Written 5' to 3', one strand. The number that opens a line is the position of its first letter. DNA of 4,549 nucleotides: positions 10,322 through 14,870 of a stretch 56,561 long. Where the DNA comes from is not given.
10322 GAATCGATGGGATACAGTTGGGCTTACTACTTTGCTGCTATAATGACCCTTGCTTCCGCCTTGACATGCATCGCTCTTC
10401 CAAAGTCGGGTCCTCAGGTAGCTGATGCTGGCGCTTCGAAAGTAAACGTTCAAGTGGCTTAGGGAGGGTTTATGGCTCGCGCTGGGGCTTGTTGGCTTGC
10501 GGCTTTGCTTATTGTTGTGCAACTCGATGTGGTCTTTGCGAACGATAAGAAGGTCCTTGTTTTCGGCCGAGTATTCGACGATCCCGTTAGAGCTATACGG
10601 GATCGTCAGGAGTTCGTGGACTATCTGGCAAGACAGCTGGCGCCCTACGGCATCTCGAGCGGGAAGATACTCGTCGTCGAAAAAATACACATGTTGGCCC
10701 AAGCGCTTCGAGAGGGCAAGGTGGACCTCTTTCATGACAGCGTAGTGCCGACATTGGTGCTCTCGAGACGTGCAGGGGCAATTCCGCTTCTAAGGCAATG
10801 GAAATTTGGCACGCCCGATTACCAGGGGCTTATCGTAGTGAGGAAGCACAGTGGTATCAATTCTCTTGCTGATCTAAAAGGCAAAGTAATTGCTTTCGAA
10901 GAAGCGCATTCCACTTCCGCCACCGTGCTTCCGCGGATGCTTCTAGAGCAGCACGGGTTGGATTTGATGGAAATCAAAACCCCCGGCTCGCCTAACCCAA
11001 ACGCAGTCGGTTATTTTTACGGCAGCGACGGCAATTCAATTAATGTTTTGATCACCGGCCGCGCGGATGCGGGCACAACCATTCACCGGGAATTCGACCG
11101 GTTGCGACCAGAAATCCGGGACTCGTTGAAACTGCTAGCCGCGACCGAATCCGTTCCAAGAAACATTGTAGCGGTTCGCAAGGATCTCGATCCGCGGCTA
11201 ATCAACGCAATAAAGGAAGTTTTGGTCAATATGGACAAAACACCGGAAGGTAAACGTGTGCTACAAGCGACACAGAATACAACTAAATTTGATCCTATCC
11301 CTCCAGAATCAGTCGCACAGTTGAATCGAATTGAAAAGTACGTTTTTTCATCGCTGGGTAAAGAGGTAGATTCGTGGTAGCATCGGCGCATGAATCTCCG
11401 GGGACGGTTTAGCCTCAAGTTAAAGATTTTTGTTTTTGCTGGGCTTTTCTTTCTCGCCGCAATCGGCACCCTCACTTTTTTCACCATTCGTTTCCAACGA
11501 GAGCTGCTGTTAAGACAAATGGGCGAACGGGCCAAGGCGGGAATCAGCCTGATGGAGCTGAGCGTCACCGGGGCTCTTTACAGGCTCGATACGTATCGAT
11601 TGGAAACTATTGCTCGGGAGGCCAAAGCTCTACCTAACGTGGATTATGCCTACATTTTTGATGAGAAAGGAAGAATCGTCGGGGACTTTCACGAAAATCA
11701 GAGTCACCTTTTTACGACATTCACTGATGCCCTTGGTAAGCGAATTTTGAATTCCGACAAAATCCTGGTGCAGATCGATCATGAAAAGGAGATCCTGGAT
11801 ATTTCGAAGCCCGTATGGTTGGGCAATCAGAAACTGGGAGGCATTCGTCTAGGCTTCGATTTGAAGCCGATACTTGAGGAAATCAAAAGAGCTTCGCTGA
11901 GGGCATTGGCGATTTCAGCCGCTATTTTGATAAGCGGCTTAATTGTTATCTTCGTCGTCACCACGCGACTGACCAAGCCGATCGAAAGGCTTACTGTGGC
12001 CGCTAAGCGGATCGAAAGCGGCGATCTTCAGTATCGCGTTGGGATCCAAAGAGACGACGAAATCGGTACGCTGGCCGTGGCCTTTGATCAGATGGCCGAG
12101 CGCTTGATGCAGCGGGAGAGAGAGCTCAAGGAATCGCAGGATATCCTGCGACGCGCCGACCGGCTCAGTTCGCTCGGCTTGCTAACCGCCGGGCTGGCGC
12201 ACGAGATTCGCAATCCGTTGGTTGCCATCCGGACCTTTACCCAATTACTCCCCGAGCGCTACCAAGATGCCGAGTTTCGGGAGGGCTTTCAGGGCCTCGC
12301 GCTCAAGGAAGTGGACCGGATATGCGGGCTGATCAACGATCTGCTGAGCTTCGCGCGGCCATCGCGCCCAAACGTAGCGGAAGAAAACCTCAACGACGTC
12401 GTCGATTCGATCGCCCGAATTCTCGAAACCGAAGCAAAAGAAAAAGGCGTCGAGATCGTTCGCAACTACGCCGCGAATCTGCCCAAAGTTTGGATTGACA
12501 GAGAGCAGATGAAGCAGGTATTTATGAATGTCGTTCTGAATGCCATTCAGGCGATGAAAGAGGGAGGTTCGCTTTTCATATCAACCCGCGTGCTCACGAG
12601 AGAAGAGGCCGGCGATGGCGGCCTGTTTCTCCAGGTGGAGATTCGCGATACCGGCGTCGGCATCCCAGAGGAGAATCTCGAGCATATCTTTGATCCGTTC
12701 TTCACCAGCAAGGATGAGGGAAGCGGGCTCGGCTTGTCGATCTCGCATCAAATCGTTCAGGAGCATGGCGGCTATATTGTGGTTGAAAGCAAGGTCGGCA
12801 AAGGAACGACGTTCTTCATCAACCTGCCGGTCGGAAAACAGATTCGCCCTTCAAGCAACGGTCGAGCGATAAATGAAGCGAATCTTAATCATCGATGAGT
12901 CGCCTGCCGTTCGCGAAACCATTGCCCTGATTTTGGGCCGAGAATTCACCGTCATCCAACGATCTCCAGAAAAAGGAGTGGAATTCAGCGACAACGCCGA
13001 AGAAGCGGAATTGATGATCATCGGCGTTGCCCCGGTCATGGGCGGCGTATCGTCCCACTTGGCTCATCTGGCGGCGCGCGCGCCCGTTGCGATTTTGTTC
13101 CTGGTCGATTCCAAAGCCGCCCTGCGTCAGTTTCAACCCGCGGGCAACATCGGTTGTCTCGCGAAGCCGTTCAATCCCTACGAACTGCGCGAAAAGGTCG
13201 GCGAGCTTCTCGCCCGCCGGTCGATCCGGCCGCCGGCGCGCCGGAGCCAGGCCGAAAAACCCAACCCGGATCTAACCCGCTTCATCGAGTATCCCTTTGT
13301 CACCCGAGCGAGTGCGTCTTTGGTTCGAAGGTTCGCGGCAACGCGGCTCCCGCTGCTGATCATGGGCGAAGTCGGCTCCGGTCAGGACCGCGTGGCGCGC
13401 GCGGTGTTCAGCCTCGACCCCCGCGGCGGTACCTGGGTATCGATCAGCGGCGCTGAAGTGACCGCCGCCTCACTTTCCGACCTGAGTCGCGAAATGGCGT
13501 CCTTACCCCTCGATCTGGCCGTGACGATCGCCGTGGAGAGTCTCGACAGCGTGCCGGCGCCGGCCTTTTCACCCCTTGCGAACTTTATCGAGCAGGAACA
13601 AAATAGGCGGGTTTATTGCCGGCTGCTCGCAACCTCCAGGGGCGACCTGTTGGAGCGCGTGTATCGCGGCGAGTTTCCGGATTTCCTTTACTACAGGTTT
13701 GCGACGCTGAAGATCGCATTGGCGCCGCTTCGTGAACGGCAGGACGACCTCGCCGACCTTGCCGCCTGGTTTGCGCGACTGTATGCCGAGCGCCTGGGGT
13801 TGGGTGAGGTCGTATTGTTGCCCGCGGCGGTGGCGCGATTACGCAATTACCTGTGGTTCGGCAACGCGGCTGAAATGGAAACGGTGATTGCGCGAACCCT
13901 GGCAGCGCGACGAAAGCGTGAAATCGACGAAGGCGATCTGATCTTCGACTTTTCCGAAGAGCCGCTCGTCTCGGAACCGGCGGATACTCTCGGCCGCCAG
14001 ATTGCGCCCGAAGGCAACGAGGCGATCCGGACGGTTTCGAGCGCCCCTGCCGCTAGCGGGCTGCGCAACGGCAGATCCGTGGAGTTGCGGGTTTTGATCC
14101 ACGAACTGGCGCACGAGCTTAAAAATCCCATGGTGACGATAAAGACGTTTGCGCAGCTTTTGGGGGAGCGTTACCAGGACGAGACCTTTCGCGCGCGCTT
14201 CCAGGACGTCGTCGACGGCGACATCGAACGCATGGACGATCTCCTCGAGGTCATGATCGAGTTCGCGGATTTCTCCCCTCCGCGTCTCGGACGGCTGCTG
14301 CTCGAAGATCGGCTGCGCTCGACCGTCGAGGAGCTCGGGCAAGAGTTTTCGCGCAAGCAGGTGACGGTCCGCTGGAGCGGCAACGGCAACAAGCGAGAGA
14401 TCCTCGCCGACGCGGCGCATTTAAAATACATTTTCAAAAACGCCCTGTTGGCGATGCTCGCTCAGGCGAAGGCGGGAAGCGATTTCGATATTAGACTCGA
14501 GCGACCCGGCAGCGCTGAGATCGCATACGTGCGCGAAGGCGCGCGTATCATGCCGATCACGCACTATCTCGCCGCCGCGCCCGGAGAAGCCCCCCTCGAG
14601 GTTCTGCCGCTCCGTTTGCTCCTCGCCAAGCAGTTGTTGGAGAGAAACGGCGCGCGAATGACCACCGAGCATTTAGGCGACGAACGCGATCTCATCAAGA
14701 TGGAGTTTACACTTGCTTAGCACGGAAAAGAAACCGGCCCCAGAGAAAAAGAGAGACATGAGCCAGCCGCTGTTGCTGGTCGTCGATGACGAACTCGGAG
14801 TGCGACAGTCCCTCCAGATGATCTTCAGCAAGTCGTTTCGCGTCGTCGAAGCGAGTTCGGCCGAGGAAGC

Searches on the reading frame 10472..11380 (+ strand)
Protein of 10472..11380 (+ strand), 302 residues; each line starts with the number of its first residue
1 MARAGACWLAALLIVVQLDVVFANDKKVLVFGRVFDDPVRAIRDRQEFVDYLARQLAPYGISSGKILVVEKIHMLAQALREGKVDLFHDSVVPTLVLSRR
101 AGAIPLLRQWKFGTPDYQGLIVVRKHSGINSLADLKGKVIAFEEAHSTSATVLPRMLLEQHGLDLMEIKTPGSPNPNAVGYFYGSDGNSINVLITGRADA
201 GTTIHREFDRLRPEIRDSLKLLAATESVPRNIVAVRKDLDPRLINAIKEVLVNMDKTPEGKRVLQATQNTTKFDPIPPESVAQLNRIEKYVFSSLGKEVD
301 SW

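Call 35: search_protein_families(library=pfam, proteins=[window:10472-11380:+])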
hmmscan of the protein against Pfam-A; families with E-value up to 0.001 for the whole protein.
window:10472-11380:+ (302 aa): 2 families
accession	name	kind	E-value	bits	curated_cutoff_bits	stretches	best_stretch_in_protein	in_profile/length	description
PF12974.12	Phosphonate-bd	-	1.9e-49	168.7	27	1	37-276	8-237/242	ABC transporter, phosphonate, periplasmic substrate-binding protein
PF09084.16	NMT1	-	6.8e-06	26.6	20.5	1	121-208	77-151/216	NMT1/THI5 like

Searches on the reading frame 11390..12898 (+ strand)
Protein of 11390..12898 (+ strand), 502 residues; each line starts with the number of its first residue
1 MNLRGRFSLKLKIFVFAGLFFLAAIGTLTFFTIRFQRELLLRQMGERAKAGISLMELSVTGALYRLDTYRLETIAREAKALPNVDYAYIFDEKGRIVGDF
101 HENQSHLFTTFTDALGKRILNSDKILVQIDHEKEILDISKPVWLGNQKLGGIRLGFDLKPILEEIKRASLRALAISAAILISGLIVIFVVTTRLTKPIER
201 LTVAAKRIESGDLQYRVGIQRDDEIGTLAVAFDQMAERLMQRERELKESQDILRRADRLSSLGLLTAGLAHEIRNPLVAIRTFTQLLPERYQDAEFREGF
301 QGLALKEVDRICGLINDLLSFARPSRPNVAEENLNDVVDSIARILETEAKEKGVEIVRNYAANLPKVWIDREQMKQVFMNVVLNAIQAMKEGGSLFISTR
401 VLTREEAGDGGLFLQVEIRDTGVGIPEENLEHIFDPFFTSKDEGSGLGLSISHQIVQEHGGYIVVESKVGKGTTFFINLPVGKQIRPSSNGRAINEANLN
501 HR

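Call 35: search_protein_families(library=pfam, proteins=[window:11390-12898:+])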
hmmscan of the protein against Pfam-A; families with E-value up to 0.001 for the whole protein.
window:11390-12898:+ (502 aa): 4 families
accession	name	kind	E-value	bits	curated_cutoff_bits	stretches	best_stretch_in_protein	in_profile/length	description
PF02518.31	HATPase_c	-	9.8e-27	94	26.4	1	370-481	2-109/111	Histidine kinase-, DNA gyrase B-, and HSP90-like ATPase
PF00672.30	HAMP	-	1.2e-16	61.1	25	1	190-239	2-51/53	HAMP domain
PF00512.31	HisKA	-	4e-13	49.6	26.9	1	262-324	2-63/66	His Kinase A (phospho-acceptor) domain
PF17203.10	sCache_3_2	-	4.1e-06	27.4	28.4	1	65-167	34-137/140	Single cache domain 3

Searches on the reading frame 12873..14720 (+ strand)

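Call 35: search_protein_families(library=pfam, proteins=[window:12873-14720:+])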
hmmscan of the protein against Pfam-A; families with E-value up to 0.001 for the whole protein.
window:12873-14720:+ (615 aa): 4 families
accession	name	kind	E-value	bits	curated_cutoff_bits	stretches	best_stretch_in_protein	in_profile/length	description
PF25601.1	AAA_lid_14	-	3.4e-10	40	27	1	287-364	1-78/87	AAA+ ATPase lid domain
PF00512.31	HisKA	-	4.8e-08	33.4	26.9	1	408-466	5-62/66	His Kinase A (phospho-acceptor) domain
PF14532.12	Sigma54_activ_2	-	6.3e-08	33.4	25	1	154-286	17-138/138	Sigma-54 interaction domain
PF00158.32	Sigma54_activat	-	2.4e-07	31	20.2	0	148-194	12-59/168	Sigma-54 interaction domain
